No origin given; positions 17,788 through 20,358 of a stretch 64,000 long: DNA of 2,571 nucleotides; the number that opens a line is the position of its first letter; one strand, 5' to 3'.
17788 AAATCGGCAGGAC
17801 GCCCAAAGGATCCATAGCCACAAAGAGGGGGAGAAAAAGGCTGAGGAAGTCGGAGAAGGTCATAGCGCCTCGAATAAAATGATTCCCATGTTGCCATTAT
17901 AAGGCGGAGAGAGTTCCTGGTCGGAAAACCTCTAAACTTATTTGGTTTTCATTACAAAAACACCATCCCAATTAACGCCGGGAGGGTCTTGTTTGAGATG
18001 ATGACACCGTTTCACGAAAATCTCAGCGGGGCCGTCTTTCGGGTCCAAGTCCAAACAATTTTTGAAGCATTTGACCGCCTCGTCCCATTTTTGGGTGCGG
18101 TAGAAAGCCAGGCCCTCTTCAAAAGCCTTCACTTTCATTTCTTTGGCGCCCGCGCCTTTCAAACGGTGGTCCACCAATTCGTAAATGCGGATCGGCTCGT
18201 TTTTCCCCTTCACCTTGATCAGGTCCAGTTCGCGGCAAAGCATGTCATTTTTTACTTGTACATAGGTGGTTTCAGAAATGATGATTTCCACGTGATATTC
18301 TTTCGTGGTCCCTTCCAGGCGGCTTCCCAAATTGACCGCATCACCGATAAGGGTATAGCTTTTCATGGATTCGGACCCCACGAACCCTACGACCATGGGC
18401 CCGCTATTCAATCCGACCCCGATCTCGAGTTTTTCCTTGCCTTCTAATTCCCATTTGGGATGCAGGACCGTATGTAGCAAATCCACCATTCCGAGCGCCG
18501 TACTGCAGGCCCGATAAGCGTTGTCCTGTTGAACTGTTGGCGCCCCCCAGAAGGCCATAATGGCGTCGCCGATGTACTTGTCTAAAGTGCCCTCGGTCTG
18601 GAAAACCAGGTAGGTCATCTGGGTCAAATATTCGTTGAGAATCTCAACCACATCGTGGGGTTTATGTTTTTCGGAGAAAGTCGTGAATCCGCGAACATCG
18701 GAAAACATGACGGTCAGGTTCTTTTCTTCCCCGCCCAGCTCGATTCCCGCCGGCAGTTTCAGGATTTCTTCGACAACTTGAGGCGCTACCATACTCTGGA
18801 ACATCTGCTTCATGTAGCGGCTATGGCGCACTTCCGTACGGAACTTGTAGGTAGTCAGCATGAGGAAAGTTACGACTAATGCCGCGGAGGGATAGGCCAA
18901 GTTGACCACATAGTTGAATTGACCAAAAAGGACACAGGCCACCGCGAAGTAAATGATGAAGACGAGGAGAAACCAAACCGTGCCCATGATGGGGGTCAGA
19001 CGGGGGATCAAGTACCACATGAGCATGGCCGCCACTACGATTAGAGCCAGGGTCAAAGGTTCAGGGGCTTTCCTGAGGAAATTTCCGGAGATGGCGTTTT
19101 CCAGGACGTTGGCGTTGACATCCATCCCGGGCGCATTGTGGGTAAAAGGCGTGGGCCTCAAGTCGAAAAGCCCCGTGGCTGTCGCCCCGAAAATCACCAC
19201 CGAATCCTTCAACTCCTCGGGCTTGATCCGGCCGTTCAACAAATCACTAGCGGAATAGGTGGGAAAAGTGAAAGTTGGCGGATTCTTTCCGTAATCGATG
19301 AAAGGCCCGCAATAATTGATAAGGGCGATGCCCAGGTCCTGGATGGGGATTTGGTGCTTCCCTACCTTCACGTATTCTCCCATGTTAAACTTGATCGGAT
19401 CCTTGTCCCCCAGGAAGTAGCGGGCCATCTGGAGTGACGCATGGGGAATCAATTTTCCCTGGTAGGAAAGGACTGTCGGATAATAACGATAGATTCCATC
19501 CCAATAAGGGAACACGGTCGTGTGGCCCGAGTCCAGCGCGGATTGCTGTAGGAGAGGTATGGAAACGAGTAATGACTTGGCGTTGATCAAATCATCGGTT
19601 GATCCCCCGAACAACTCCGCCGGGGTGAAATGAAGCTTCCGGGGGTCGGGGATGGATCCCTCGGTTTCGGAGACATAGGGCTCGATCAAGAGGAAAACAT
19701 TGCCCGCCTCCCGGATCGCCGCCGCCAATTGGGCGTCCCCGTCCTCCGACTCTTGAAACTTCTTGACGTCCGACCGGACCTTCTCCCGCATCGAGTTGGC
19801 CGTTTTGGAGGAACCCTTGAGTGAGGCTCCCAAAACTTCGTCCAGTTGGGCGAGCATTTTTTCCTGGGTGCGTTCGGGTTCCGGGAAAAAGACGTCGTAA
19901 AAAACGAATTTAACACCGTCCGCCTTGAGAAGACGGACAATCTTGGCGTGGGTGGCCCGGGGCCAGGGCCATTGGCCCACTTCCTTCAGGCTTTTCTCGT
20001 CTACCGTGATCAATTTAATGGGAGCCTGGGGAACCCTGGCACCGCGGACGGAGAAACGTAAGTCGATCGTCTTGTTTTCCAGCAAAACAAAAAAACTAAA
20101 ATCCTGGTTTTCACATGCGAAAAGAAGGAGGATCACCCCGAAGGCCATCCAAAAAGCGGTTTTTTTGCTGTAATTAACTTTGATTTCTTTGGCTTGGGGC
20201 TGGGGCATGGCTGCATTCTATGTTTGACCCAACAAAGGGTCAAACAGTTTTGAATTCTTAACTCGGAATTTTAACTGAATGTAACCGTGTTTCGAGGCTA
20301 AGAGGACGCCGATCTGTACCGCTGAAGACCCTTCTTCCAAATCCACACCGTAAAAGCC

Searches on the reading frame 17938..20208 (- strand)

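Call 23: search_protein_families(library=pfam, proteins=[window:17938-20208:-], max_evalue=0.001)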
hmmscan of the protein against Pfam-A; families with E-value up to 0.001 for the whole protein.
window:17938-20208:- (756 aa): 4 families
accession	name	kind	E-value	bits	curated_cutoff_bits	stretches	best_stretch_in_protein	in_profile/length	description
PF05226.16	CHASE2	-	1.7e-49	169.2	26.3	1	32-396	9-253/257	CHASE2 domain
PF00211.25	Guanylate_cyc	-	5.9e-30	104.7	21.9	1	496-672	7-176/183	Adenylate and Guanylate cyclase catalytic domain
PF07719.23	TPR_2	-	2e-05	24.8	27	1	696-725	5-34/34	Tetratricopeptide repeat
PF00515.34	TPR_1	-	7.6e-05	22.8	27.8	1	699-725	8-34/34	Tetratricopeptide repeat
